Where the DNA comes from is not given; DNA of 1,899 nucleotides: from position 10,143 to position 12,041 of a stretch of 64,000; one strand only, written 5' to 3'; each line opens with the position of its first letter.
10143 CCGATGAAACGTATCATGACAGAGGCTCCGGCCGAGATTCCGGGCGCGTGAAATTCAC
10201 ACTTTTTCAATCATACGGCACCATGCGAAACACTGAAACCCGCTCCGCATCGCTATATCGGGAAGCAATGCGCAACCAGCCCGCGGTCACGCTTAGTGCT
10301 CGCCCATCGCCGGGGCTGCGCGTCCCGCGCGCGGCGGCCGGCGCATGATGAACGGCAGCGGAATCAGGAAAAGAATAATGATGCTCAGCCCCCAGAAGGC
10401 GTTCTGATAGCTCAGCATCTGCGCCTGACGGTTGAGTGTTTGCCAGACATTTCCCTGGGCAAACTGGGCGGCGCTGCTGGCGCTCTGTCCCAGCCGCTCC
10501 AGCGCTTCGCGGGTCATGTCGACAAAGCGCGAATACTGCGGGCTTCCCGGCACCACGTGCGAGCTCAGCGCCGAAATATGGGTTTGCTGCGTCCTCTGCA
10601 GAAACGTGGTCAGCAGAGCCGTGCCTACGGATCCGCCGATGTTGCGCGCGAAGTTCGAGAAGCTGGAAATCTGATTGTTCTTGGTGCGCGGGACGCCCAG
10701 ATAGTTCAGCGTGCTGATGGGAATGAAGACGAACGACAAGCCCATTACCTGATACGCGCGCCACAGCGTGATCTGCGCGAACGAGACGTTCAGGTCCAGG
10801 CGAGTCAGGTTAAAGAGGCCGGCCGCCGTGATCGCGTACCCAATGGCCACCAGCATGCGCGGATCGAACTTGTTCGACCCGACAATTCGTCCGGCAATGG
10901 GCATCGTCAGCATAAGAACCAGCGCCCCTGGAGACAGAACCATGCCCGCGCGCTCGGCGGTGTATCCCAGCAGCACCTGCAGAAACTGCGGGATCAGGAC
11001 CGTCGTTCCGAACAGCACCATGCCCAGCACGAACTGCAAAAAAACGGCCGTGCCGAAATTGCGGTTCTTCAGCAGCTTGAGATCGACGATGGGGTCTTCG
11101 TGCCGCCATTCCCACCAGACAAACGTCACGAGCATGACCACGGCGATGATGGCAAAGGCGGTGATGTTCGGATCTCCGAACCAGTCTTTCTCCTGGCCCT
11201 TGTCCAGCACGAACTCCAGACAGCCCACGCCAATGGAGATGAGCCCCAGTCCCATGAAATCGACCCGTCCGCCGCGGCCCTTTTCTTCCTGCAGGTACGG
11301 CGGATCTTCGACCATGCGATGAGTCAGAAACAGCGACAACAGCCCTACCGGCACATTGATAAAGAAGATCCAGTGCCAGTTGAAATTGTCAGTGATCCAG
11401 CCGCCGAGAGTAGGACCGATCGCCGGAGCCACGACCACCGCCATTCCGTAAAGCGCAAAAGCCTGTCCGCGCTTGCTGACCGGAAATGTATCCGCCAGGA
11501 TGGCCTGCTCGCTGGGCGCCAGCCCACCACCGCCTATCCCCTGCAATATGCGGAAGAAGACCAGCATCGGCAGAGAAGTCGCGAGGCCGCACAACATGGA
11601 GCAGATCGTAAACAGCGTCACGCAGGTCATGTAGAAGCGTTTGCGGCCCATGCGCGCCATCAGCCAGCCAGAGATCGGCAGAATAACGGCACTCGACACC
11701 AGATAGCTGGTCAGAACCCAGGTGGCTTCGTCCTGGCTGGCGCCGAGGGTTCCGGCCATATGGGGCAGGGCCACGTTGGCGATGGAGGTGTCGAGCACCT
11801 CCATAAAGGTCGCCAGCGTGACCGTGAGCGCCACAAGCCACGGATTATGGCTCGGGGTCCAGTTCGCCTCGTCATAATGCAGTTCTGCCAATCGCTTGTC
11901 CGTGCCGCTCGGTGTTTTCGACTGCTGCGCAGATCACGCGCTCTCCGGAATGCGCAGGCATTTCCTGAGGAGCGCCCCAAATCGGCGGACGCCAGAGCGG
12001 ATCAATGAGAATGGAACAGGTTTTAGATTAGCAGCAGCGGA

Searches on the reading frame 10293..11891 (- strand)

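Call 76: search_protein_families(library=pfam, proteins=[window:10293-11891:-], max_evalue=0.00001)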
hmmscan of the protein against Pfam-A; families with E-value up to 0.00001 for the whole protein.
window:10293-11891:- (532 aa): 5 families
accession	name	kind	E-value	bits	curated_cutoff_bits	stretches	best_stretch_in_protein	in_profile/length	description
PF07690.21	MFS_1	-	2.2e-63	214.7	33.4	1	25-424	2-347/347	Major Facilitator Superfamily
PF00083.30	Sugar_tr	-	3.7e-15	56.2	22.3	1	22-204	3-202/452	Sugar (and other) transporter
PF13347.12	MFS_2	-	3e-08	33.1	27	1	17-168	225-382/427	MFS/sugar transport protein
PF06609.19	TRI12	-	3.8e-08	32.7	23.2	1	27-308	55-341/599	Fungal trichothecene efflux pump (TRI12)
PF05977.19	MFS_3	-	5.9e-06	25.4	27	1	82-182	73-178/524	Transmembrane secretion effector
